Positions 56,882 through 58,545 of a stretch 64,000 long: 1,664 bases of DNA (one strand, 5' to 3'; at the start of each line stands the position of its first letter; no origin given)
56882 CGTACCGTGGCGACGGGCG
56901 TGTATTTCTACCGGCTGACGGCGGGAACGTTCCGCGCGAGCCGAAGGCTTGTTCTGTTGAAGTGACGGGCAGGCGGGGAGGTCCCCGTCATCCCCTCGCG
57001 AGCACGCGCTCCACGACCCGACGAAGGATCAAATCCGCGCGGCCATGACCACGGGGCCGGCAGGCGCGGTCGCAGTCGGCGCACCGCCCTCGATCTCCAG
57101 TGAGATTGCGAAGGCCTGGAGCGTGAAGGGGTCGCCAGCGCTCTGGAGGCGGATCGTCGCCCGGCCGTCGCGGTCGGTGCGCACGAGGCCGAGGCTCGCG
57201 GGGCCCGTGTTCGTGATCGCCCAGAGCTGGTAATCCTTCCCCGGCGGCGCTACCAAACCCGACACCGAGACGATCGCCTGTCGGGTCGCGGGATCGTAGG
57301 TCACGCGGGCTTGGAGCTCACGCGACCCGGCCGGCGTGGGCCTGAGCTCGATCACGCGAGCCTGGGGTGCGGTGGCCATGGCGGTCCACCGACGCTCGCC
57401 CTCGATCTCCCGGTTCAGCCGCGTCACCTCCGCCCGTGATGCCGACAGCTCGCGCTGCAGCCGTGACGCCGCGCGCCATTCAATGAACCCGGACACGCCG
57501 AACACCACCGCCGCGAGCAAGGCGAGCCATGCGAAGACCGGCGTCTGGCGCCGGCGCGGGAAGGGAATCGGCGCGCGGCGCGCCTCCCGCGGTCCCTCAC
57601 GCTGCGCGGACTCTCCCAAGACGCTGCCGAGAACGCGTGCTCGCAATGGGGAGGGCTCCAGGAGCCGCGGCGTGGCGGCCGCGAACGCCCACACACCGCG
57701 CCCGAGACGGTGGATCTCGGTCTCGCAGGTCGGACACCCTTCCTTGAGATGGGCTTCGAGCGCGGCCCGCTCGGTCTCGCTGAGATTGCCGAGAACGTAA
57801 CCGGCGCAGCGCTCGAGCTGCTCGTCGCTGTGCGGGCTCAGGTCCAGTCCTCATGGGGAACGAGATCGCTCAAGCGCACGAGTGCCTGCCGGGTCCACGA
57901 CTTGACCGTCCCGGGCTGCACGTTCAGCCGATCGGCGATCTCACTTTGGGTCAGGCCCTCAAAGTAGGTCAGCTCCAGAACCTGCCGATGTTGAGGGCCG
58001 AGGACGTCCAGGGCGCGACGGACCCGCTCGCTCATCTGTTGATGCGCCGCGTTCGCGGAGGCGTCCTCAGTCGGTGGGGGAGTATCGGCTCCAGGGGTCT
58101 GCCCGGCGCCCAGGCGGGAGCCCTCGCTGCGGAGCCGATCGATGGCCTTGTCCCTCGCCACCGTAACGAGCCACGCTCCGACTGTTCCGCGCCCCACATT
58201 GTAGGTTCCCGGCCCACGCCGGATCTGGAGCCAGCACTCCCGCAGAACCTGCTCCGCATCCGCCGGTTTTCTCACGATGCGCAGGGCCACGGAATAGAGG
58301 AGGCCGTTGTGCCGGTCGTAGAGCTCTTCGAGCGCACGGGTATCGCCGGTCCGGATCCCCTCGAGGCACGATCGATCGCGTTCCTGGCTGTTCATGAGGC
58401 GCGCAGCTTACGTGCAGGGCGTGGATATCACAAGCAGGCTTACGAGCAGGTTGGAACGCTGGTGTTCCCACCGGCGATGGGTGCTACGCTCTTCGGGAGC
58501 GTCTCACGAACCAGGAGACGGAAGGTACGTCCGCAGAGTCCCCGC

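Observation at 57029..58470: ZAS anti-sigma factor whose conserved N-terminus has no canonical start (ATG lies in the +1 frame across a CCC run), paired with an ECF sigma factor divergent from prx-dsbA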

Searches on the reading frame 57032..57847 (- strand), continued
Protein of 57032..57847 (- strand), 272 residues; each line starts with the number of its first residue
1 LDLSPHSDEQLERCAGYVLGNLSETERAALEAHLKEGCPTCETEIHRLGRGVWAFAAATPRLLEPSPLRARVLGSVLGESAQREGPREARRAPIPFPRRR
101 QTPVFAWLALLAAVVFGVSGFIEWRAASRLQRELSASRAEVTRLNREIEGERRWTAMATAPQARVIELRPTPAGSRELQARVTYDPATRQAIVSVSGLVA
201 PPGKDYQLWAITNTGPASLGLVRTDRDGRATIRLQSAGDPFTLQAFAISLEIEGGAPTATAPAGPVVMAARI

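Call 49: find_encoding_contigs(protein=P0131, flank=1500, max_places=6)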
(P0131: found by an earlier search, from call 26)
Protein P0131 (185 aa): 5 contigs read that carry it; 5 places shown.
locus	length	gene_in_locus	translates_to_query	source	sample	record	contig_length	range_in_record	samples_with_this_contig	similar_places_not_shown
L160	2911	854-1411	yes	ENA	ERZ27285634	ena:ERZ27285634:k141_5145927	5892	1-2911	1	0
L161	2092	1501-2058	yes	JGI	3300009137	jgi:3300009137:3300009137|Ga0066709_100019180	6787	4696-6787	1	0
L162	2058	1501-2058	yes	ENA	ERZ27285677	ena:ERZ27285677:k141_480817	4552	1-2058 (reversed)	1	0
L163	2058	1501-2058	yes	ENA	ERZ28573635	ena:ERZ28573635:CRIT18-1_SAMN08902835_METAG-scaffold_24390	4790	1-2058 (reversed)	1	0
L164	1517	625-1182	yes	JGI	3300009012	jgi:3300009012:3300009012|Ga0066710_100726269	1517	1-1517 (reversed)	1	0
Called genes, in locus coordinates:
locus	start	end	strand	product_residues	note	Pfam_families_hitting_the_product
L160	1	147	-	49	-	?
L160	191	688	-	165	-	PF08534:Redoxin, PF00578:AhpC-TSA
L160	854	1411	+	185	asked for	PF07638:Sigma70_ECF (weak), PF04542:Sigma70_r2, PF08281:Sigma70_r4_2, PF04545:Sigma70_r4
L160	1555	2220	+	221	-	PF10099:RskA_C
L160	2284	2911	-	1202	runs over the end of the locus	?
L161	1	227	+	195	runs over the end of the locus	-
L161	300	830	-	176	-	PF13462:Thioredoxin_4, PF01323:DSBA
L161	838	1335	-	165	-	PF08534:Redoxin, PF00578:AhpC-TSA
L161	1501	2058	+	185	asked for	PF07638:Sigma70_ECF (weak), PF04542:Sigma70_r2, PF08281:Sigma70_r4_2, PF04545:Sigma70_r4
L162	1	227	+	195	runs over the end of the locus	-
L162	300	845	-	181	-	PF13462:Thioredoxin_4, PF01323:DSBA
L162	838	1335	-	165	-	PF08534:Redoxin, PF00578:AhpC-TSA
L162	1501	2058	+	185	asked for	PF07638:Sigma70_ECF (weak), PF04542:Sigma70_r2, PF08281:Sigma70_r4_2, PF04545:Sigma70_r4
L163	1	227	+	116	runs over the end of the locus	-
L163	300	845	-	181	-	PF13462:Thioredoxin_4, PF01323:DSBA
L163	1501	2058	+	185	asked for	PF07638:Sigma70_ECF (weak), PF04542:Sigma70_r2, PF08281:Sigma70_r4_2, PF04545:Sigma70_r4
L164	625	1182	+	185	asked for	PF07638:Sigma70_ECF (weak), PF04542:Sigma70_r2, PF08281:Sigma70_r4_2, PF04545:Sigma70_r4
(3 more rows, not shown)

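Call 50: find_encoding_contigs(protein=P0130, flank=1500, max_places=6)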
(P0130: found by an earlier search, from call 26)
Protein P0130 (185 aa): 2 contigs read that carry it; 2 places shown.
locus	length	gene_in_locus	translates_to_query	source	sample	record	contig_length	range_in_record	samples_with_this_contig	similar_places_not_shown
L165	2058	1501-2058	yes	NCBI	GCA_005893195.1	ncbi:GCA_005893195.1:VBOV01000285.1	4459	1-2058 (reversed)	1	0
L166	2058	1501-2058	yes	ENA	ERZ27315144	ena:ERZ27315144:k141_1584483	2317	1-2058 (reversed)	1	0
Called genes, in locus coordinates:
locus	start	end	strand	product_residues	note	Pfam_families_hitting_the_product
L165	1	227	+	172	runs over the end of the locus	-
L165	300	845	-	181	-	PF13462:Thioredoxin_4, PF01323:DSBA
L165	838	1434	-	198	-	PF00578:AhpC-TSA, PF08534:Redoxin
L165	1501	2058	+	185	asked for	PF07638:Sigma70_ECF, PF04542:Sigma70_r2, PF08281:Sigma70_r4_2, PF04545:Sigma70_r4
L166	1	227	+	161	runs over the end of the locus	?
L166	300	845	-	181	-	PF13462:Thioredoxin_4, PF01323:DSBA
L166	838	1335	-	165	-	PF08534:Redoxin, PF00578:AhpC-TSA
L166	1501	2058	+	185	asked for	PF07638:Sigma70_ECF, PF04542:Sigma70_r2, PF08281:Sigma70_r4_2, PF04545:Sigma70_r4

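Call 54: find_encoding_contigs(protein=P0133, flank=1500, max_places=4)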
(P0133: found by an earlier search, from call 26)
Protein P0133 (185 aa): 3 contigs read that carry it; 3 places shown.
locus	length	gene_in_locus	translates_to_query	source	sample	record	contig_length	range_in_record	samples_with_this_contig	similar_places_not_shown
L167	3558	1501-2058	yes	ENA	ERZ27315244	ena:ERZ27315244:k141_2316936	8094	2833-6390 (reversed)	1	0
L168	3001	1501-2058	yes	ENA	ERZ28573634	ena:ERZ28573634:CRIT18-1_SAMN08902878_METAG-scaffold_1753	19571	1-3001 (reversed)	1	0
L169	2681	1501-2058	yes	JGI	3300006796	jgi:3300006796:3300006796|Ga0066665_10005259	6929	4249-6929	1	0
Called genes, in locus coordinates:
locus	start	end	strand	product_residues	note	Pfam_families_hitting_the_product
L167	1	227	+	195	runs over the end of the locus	-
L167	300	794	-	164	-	PF13462:Thioredoxin_4, PF01323:DSBA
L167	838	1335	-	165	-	PF08534:Redoxin, PF00578:AhpC-TSA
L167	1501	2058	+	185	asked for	PF07638:Sigma70_ECF, PF04542:Sigma70_r2, PF08281:Sigma70_r4_2, PF04545:Sigma70_r4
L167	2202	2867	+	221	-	PF10099:RskA_C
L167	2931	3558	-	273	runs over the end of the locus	PF00459:Inositol_P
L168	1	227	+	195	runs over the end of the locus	-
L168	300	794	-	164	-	PF13462:Thioredoxin_4, PF01323:DSBA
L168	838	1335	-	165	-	PF08534:Redoxin, PF00578:AhpC-TSA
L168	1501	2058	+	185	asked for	PF07638:Sigma70_ECF, PF04542:Sigma70_r2, PF08281:Sigma70_r4_2, PF04545:Sigma70_r4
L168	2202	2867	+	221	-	PF10099:RskA_C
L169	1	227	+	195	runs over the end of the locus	-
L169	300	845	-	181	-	PF13462:Thioredoxin_4, PF01323:DSBA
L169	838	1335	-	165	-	PF08534:Redoxin, PF00578:AhpC-TSA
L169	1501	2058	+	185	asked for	PF07638:Sigma70_ECF, PF04542:Sigma70_r2, PF08281:Sigma70_r4_2, PF04545:Sigma70_r4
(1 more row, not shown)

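Call 55: find_encoding_contigs(protein=P0136, flank=1500, max_places=4)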
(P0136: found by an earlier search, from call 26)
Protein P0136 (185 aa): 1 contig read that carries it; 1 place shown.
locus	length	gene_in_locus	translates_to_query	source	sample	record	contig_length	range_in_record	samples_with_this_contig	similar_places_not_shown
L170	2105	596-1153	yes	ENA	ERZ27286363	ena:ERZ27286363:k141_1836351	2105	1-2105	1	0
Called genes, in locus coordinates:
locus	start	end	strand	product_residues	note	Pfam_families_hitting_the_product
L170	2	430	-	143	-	?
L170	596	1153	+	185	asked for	PF07638:Sigma70_ECF, PF04542:Sigma70_r2, PF08281:Sigma70_r4_2, PF04545:Sigma70_r4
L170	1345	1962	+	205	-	PF10099:RskA_C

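Call 56: find_encoding_contigs(protein=P0132, flank=1500, max_places=4)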
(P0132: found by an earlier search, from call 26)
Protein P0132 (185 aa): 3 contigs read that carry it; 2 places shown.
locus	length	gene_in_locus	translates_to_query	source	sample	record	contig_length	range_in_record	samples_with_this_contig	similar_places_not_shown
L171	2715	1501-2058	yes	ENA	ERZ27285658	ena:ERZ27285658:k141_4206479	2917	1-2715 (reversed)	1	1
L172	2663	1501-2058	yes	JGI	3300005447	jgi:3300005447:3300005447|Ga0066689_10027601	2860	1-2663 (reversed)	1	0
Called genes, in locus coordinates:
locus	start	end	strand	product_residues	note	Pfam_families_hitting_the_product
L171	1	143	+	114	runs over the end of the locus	?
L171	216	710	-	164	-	PF13462:Thioredoxin_4, PF01323:DSBA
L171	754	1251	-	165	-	PF08534:Redoxin, PF00578:AhpC-TSA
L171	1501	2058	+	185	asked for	PF07638:Sigma70_ECF, PF04542:Sigma70_r2, PF08281:Sigma70_r4_2, PF04545:Sigma70_r4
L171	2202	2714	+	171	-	?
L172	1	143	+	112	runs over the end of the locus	?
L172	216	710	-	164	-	PF13462:Thioredoxin_4, PF01323:DSBA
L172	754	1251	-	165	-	PF08534:Redoxin, PF00578:AhpC-TSA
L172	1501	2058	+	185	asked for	PF07638:Sigma70_ECF, PF04542:Sigma70_r2, PF08281:Sigma70_r4_2, PF04545:Sigma70_r4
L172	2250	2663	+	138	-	?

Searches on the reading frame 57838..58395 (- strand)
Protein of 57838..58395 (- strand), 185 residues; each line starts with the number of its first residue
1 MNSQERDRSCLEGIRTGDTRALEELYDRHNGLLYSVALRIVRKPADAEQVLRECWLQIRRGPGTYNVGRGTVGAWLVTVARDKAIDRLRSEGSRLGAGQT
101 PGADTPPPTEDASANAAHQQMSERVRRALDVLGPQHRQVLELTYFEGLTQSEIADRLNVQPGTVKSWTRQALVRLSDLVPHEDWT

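Call 6: search_protein_families(library=pfam, proteins=[window:57838-58395:-], max_evalue=0.01)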
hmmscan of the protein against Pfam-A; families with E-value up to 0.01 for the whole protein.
window:57838-58395:- (185 aa): 12 families
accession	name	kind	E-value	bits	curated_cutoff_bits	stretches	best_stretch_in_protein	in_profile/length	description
PF04545.22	Sigma70_r4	-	1e-14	54.2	24.1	1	128-175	1-48/50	Sigma-70, region 4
PF04542.20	Sigma70_r2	-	1.3e-14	54.2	24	1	25-92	1-69/71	Sigma-70 region 2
PF08281.18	Sigma70_r4_2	-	6.2e-14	51.8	25.7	1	123-175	2-54/54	Sigma-70, region 4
PF07638.17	Sigma70_ECF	-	2.9e-08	34.3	21.1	1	13-166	10-170/185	ECF sigma factor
PF00196.25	GerE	-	6.3e-05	23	23.5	1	131-172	2-42/57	Bacterial regulatory proteins, luxR family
PF13384.12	HTH_23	-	0.00057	20.1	24.6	1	146-169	16-39/50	Homeodomain-like domain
PF22233.2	PhyR_sigma-like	-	0.0012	19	27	1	130-172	2-44/50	Response regulator PhyR, sigma-like domain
PF12802.13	MarR_2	-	0.0018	18.9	27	1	130-164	2-37/61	MarR family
PF01047.28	MarR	-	0.0043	17.4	24.6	0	134-169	4-39/59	MarR family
PF13518.12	HTH_28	-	0.0054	17.2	25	0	138-170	4-35/52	Helix-turn-helix domain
PF22943.2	HTH_68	-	0.0066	16.5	27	0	137-165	8-35/45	Putative helix-turn-helix domain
PF13412.12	HTH_24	-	0.0068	16.4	21.9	0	146-165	16-35/48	Winged helix-turn-helix DNA-binding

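Call 7: search_protein_families(library=ncbifam, proteins=[window:57838-58395:-], max_evalue=0.01)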
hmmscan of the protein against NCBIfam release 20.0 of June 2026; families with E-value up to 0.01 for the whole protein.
window:57838-58395:- (185 aa): 98 families (the best 25 are shown)
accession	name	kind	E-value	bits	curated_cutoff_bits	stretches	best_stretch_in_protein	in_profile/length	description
NF009172.0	PRK12519.1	subfamily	1.3e-43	148.8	222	1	4-178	13-188/194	RNA polymerase sigma factor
NF007228.0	PRK09646.1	subfamily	2.2e-35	122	226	1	7-178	17-189/194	ECF RNA polymerase sigma factor SigK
NF007227.0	PRK09645.1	subfamily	4.2e-30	104.9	202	1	15-173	8-164/177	sigma-70 family RNA polymerase sigma factor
NF009166.1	PRK12513.1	equivalog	2.7e-25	89.2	206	1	3-178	5-185/193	RNA polymerase sigma factor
NF009189.0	PRK12537.1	equivalog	2.7e-25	88.9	261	1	9-175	12-177/182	RNA polymerase sigma factor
NF010500.0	PRK13919.1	subfamily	8.7e-25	88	226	1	9-178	12-182/186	putative RNA polymerase sigma E protein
TIGR02937.1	sigma70-ECF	superfamily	9.7e-25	87.1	42.9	1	21-176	2-162/165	sigma-70 family RNA polymerase sigma factor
NF009168.0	PRK12515.1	subfamily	3.3e-24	85.4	236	1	4-179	6-179/189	RNA polymerase sigma factor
NF009186.0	PRK12534.1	equivalog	7.1e-24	84.6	267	1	12-176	17-182/187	RNA polymerase sigma factor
NF004113.0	PRK05602.1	equivalog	1.2e-23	83.8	208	1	3-167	28-189/211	RNA polymerase sigma factor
NF009167.0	PRK12514.1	equivalog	4.3e-23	82.1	265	1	14-177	14-176/180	RNA polymerase sigma factor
NF007225.0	PRK09643.1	equivalog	6.7e-21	74.9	190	1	5-179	12-182/204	RNA polymerase sigma factor SigM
NF008888.0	PRK11922.1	equivalog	1.1e-20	74.3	204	1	3-167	13-184/231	RNA polymerase sigma factor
NF008893.0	PRK11924.2-3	equivalog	2.2e-20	72.9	331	1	9-176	10-177/181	RNA polymerase sigma factor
NF008894.0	PRK11924.3-1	equivalog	2.4e-19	70.1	258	1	7-168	9-170/188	RNA polymerase sigma factor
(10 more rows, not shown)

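Call 9: find_encoding_contigs(protein=window:57838-58395:-, flank=3000, max_places=10)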
Protein window:57838-58395:- (185 aa): 23 contigs read that carry it; 10 places shown.
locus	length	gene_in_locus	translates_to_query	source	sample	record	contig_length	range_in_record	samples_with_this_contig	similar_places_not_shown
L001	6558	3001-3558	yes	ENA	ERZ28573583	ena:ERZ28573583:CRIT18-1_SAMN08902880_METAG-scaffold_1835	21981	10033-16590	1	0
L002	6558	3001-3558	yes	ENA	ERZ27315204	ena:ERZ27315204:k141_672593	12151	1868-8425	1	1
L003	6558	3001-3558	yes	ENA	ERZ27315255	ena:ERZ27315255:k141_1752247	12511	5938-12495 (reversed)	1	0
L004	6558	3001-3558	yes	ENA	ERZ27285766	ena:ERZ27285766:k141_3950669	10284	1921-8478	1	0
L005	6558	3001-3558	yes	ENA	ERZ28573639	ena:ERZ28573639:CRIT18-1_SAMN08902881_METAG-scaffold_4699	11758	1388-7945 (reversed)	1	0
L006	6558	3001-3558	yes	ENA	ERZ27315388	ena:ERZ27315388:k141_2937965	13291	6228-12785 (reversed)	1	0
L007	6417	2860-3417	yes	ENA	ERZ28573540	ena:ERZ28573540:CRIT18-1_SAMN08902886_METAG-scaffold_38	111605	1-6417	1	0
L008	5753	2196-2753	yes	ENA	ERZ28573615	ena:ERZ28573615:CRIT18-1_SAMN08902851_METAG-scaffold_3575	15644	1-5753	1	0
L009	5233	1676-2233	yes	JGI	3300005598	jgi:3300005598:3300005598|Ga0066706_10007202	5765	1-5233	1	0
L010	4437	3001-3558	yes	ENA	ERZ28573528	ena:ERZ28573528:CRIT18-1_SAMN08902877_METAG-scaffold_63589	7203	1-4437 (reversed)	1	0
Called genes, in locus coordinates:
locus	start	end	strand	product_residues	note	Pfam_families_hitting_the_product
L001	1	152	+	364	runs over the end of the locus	PF01264:Chorismate_synt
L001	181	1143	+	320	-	PF00478:IMPDH (faint), PF03060:NMO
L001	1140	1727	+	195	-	-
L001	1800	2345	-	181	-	PF13462:Thioredoxin_4, PF01323:DSBA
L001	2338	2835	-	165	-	PF08534:Redoxin, PF00578:AhpC-TSA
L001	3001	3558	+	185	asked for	PF07638:Sigma70_ECF, PF04542:Sigma70_r2, PF08281:Sigma70_r4_2, PF04545:Sigma70_r4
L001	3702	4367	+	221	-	PF10099:RskA_C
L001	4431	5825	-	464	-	PF13860:FlgD_ig (weak)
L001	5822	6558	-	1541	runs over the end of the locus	-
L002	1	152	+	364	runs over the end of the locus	PF01264:Chorismate_synt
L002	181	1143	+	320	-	PF00478:IMPDH (faint), PF03060:NMO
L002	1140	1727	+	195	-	-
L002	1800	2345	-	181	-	PF13462:Thioredoxin_4, PF01323:DSBA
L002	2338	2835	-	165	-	PF08534:Redoxin, PF00578:AhpC-TSA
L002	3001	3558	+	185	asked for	PF07638:Sigma70_ECF, PF04542:Sigma70_r2, PF08281:Sigma70_r4_2, PF04545:Sigma70_r4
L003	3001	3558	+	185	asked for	PF07638:Sigma70_ECF, PF04542:Sigma70_r2, PF08281:Sigma70_r4_2, PF04545:Sigma70_r4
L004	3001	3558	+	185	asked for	PF07638:Sigma70_ECF, PF04542:Sigma70_r2, PF08281:Sigma70_r4_2, PF04545:Sigma70_r4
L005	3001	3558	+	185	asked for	PF07638:Sigma70_ECF, PF04542:Sigma70_r2, PF08281:Sigma70_r4_2, PF04545:Sigma70_r4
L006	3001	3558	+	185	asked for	PF07638:Sigma70_ECF, PF04542:Sigma70_r2, PF08281:Sigma70_r4_2, PF04545:Sigma70_r4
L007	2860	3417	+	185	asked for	PF07638:Sigma70_ECF, PF04542:Sigma70_r2, PF08281:Sigma70_r4_2, PF04545:Sigma70_r4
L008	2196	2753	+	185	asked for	PF07638:Sigma70_ECF, PF04542:Sigma70_r2, PF08281:Sigma70_r4_2, PF04545:Sigma70_r4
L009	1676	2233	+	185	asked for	PF07638:Sigma70_ECF, PF04542:Sigma70_r2, PF08281:Sigma70_r4_2, PF04545:Sigma70_r4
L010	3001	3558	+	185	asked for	PF07638:Sigma70_ECF, PF04542:Sigma70_r2, PF08281:Sigma70_r4_2, PF04545:Sigma70_r4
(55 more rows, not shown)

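Call 26: list_cluster_members(proteins=[P0002, window:57838-58395:-])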
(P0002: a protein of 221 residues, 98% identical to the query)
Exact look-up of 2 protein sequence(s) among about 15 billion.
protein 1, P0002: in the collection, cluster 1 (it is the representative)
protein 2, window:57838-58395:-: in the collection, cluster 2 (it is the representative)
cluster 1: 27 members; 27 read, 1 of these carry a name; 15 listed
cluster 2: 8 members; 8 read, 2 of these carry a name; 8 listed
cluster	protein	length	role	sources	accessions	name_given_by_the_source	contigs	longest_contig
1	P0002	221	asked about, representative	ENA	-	-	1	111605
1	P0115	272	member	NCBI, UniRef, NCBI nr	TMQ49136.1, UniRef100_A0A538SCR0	MAG: anti-sigma factor [Candidatus Eisenbacteria bacterium] | Regulator of SigK n=1 Tax=Eiseniibacteriota bacterium TaxID=2212470 RepID=A0A538SCR0_UNCEI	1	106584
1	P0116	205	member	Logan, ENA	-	-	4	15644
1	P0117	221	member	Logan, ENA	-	-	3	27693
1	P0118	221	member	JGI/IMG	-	-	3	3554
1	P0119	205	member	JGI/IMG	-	-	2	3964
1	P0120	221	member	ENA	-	-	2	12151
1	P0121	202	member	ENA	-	-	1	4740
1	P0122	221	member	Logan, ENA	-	-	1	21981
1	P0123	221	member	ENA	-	-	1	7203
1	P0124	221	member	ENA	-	-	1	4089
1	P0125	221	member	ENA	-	-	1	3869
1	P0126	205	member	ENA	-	-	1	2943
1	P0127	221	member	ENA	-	-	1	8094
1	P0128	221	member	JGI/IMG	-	-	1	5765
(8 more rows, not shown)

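Call 38: search_solved_structures(query=window:57838-58395:-, max_evalue=0.00001)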
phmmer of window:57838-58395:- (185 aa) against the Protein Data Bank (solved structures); distinct sequences matched with E-value up to 0.00001: 11.
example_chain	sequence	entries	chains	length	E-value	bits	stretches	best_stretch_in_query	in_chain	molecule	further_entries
4nqw_A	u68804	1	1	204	3.9e-20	75.4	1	11-176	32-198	ECF RNA polymerase sigma factor SigK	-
6dv9_F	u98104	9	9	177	2.4e-18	69.6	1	13-172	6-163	ECF RNA polymerase sigma factor SigL | RNA polymerase sigma factor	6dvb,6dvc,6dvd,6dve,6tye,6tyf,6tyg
2q1z_A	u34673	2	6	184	6.7e-10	42.1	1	22-176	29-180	RpoE, ECF SigE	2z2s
6dxo_A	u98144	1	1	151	8.1e-10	41.8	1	14-93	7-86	RNA polymerase ECF-subfamily sigma factor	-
9m9d_F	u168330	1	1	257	9.3e-09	38.3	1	21-177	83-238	ECF RNA polymerase sigma factor SigE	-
9m9e_F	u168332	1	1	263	9.8e-09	38.3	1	21-177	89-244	ECF RNA polymerase sigma factor SigE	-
9m98_F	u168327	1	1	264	9.9e-09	38.3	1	21-177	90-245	ECF RNA polymerase sigma factor SigE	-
6in7_B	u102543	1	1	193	2.5e-08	37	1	2-169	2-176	RNA polymerase sigma-H factor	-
8z6g_B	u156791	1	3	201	2.6e-08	36.9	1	2-169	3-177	RNA polymerase sigma factor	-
5wuq_A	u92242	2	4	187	5.4e-08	35.9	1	11-168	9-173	ECF RNA polymerase sigma factor SigW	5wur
6jcy_F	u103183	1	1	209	4.8e-07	32.8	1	33-172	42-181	ECF RNA polymerase sigma factor SigH,ECF RNA polymerase sigma factor SigE,ECF RNA polymera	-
